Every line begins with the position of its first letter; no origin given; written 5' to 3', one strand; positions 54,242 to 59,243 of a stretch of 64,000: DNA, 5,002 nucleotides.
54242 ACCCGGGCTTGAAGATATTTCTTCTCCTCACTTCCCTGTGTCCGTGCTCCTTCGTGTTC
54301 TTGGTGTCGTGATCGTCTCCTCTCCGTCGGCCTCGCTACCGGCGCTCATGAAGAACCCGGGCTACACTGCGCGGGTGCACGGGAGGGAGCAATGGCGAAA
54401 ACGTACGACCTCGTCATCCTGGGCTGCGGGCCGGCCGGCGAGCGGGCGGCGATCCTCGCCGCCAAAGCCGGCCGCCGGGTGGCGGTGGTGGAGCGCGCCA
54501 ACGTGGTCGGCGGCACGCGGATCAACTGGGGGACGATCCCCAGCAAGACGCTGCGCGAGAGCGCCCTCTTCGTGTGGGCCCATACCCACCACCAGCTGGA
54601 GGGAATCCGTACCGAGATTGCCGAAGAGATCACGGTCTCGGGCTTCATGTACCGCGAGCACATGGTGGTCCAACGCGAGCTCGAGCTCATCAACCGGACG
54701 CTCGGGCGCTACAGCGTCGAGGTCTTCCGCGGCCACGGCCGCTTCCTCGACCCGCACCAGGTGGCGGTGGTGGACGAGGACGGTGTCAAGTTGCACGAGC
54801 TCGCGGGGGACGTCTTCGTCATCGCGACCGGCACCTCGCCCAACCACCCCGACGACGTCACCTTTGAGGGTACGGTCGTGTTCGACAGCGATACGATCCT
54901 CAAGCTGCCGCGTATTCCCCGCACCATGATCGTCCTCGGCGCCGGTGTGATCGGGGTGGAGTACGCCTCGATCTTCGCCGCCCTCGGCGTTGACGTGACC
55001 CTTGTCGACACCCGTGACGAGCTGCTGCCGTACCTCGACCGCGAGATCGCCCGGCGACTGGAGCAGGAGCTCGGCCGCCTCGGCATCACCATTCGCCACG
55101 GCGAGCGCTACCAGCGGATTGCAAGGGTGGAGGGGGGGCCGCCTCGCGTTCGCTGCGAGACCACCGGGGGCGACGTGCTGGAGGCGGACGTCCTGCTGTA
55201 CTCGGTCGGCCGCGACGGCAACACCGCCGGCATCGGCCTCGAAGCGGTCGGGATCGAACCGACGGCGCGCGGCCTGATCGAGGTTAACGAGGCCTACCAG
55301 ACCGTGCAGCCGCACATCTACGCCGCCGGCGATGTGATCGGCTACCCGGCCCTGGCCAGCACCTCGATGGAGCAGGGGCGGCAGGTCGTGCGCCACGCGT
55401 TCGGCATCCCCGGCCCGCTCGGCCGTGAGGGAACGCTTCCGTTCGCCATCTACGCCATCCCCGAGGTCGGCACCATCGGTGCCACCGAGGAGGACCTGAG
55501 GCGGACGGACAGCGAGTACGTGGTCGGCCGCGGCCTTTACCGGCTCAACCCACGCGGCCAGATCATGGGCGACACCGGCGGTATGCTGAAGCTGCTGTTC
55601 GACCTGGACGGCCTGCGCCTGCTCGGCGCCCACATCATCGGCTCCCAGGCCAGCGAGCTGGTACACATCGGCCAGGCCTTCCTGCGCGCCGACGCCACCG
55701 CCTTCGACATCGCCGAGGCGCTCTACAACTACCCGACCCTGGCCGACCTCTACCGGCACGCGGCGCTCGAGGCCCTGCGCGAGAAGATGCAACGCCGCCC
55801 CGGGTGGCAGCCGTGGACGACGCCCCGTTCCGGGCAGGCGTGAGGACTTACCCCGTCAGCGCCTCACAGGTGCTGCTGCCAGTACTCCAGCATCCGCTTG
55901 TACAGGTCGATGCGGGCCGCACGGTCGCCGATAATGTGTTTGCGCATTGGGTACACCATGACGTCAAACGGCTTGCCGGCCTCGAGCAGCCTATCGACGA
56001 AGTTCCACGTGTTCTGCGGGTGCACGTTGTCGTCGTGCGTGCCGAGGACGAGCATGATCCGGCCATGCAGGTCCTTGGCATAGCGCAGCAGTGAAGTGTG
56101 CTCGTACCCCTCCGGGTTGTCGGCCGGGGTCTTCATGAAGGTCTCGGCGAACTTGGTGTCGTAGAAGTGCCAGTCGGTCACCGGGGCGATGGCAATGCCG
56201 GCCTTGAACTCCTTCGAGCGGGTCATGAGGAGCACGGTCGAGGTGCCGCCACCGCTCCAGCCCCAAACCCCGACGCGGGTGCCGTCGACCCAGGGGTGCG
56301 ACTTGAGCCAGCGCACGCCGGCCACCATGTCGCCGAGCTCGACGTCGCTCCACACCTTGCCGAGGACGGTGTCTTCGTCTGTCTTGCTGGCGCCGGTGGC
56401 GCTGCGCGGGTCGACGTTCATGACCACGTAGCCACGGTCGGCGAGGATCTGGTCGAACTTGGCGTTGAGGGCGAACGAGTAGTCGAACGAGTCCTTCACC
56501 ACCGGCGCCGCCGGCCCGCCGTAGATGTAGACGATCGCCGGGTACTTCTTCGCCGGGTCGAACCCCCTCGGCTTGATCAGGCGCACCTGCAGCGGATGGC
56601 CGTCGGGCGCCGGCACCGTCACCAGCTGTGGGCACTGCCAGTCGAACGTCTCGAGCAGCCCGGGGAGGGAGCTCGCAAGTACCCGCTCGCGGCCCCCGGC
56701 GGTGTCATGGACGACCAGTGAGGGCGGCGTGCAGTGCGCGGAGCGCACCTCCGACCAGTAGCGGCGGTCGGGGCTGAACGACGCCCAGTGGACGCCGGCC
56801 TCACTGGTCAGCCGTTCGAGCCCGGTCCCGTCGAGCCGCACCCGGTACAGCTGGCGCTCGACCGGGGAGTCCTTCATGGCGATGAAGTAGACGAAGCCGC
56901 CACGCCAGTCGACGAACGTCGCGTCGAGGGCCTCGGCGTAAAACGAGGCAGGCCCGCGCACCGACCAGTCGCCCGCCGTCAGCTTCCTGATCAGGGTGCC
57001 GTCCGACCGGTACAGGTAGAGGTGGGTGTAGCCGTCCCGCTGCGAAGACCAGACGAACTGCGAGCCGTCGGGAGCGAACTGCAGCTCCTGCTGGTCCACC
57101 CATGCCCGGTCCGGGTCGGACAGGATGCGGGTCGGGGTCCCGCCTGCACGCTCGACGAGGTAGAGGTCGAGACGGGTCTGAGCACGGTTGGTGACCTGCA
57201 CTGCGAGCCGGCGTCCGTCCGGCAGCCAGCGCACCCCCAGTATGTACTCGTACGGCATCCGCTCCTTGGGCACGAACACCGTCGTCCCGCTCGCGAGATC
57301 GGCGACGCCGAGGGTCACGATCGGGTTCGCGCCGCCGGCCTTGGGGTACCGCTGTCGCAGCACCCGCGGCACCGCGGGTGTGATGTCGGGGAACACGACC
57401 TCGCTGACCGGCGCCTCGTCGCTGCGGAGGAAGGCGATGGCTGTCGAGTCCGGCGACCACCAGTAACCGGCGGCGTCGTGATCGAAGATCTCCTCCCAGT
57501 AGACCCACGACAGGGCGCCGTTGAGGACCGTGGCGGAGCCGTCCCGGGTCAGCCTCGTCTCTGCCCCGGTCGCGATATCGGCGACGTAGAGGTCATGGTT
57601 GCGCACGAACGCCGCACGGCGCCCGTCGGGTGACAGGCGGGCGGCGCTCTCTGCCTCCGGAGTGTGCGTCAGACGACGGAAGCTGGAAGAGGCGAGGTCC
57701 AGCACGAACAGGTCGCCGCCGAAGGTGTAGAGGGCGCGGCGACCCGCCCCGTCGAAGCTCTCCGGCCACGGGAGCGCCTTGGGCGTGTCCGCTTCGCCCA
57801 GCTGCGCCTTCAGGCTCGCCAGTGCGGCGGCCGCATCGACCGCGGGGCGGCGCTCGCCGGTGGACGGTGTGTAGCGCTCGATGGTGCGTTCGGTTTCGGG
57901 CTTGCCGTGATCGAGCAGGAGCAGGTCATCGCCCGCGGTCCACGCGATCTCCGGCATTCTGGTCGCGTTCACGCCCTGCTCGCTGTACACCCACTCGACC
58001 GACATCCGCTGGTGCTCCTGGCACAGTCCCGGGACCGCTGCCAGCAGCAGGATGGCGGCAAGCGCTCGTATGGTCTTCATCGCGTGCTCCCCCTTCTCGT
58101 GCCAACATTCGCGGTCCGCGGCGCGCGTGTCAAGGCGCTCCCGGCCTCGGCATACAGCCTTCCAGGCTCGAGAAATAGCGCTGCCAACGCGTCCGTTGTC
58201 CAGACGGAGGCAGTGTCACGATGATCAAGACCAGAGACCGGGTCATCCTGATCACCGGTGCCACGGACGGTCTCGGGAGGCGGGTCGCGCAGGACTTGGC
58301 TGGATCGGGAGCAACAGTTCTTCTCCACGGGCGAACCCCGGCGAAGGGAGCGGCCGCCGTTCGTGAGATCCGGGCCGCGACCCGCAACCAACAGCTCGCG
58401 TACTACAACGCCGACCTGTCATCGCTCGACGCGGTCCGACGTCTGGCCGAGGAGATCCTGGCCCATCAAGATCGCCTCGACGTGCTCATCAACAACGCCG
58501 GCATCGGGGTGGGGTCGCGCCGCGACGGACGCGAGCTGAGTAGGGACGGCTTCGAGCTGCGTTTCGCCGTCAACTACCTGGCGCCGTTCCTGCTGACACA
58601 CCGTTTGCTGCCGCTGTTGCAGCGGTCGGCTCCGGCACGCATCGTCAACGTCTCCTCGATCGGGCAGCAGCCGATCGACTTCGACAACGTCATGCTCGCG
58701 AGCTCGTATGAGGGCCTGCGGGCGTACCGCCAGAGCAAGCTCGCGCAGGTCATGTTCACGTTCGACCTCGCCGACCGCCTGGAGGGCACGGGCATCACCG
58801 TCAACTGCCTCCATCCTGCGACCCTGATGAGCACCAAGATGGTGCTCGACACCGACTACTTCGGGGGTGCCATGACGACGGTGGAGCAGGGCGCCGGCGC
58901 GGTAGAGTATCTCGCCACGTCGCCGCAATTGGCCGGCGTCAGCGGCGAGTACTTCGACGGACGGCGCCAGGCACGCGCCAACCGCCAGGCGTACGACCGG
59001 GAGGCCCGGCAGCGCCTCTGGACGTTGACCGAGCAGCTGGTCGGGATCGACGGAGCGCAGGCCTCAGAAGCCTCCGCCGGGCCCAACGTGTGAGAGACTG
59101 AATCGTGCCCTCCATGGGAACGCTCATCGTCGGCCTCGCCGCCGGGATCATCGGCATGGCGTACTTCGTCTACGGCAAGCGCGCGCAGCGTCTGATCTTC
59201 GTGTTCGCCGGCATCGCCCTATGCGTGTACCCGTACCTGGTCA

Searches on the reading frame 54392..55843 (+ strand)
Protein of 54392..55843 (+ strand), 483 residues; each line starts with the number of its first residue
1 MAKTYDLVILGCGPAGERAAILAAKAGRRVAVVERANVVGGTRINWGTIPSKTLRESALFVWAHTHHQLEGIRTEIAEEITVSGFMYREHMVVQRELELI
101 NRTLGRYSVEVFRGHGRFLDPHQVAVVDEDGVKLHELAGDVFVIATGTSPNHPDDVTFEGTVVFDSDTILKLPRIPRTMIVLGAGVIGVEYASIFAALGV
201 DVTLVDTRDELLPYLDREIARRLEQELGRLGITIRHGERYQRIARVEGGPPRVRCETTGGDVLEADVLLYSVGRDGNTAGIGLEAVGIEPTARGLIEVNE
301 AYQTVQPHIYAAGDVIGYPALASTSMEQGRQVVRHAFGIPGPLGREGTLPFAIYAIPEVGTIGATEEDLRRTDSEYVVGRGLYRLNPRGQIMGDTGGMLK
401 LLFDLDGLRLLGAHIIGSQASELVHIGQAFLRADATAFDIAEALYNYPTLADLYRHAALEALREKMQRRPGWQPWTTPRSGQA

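Call 49: search_protein_families(library=pfam, proteins=[window:54392-55843:+], max_evalue=0.00001)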
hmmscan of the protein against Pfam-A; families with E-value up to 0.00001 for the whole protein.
window:54392-55843:+ (483 aa): 10 families
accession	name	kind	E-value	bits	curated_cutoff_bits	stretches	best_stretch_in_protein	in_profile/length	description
PF07992.20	Pyr_redox_2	-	1.2e-58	199.3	26.1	1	5-329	1-291/291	Pyridine nucleotide-disulphide oxidoreductase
PF02852.28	Pyr_redox_dim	-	3.2e-22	79.2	25.3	1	350-457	2-109/110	Pyridine nucleotide-disulphide oxidoreductase, dimerisation domain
PF00070.33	Pyr_redox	-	6.5e-21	75.1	22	1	179-248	2-71/82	Pyridine nucleotide-disulphide oxidoreductase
PF12831.13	FAD_oxidored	-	2.1e-08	34.3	27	1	6-82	1-70/416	FAD dependent oxidoreductase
PF02737.24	3HCDH_N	-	3.8e-08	33.9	22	0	180-233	3-56/180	3-hydroxyacyl-CoA dehydrogenase, NAD binding domain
PF01134.28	GIDA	-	3e-07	30.3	22.1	0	6-148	1-150/391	Glucose inhibited division protein A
PF13738.12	Pyr_redox_3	-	6.5e-07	29.3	30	0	142-313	128-305/305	Pyridine nucleotide-disulphide oxidoreductase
PF01262.27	AlaDh_PNT_C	-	7.5e-07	29.2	23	0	177-223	29-76/214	Alanine dehydrogenase/PNT, C-terminal domain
PF13450.12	NAD_binding_8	-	2.4e-06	28.1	21.9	0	9-42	1-34/68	NAD(P)-binding Rossmann-like domain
PF03486.20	HI0933_like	-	3e-06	27.3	50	0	6-40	2-36/244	HI0933-like protein Rossmann domain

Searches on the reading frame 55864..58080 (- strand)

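Call 49: search_protein_families(library=pfam, proteins=[window:55864-58080:-], max_evalue=0.00001)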
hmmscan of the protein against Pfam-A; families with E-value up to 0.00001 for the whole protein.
window:55864-58080:- (738 aa): 6 families
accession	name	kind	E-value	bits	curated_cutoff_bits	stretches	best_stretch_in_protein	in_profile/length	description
PF00930.27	DPPIV_N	-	1.4e-84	284.3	22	1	120-442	21-343/354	Dipeptidyl peptidase IV (DPP IV) N-terminal region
PF00326.27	Peptidase_S9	-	1.7e-44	152.3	22.6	1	544-738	8-210/213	Prolyl oligopeptidase family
PF07676.18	PD40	-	9.6e-18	64.1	20.9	0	135-163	2-30/38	WD40-like Beta Propeller Repeat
PF02129.25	Peptidase_S15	-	1.1e-10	42.1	23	1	493-638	1-133/262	X-Pro dipeptidyl-peptidase (S15 family)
PF01738.24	DLH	-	7.3e-08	32.7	21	1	527-715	18-186/217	Dienelactone hydrolase family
PF08840.17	BAAT_C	-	4.4e-06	27.3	20.9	0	588-632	9-53/210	BAAT / Acyl-CoA thioester hydrolase C terminal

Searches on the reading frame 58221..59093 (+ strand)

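Call 49: search_protein_families(library=pfam, proteins=[window:58221-59093:+], max_evalue=0.00001)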
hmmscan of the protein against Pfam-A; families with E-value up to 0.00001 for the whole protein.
window:58221-59093:+ (290 aa): 3 families
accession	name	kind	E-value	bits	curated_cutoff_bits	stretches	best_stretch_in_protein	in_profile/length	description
PF00106.31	adh_short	-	1.5e-37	129.5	26.6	1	7-208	1-187/195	short chain dehydrogenase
PF13561.12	adh_short_C2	-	8.4e-26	91.4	27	1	13-214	1-187/236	Enoyl-(Acyl carrier protein) reductase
PF08659.16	KR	-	8.7e-09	36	22.6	1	9-95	3-91/180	KR domain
